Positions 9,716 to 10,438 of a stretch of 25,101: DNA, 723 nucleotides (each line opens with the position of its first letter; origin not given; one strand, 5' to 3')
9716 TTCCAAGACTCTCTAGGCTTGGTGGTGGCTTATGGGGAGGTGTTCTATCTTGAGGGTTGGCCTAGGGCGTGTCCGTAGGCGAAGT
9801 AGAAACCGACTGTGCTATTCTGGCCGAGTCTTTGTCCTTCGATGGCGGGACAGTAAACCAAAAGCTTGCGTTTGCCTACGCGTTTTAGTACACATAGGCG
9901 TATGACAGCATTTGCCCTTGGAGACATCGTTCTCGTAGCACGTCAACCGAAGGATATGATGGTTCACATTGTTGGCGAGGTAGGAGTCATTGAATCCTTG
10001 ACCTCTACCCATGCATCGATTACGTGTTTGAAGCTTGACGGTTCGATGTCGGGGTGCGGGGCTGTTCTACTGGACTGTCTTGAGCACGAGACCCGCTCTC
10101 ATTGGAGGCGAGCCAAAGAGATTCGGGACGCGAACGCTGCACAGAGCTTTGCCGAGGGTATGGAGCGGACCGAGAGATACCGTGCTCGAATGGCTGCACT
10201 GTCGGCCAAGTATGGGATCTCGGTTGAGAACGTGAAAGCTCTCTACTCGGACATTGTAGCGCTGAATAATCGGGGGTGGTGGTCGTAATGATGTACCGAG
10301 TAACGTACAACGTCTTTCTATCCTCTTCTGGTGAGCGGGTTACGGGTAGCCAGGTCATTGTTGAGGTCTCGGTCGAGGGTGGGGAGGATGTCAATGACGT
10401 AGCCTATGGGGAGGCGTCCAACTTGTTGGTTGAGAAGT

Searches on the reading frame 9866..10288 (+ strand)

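Call 12: search_protein_families(library=pfam, proteins=[window:9866-10288:+], max_evalue=0.1)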
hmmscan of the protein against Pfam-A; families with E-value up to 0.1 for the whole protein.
window:9866-10288:+ (140 aa): 0 families

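Call 13: search_protein_families(library=phrogs, proteins=[window:9866-10288:+], max_evalue=0.1)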
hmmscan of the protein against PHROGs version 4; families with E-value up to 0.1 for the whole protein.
window:9866-10288:+ (140 aa): 2 families
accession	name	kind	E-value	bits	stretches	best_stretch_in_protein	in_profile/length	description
phrog_11808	-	unknown function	0.07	14.1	0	33-135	15-114/153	-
phrog_19855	-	head and packaging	0.099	11.1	0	75-124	988-1036/1257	virion structural protein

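Call 101: search_protein_families(library=phrogs, proteins=[window:9902-10288:+], max_evalue=0.01)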
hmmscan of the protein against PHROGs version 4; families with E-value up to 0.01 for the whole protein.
window:9902-10288:+ (128 aa): 0 families
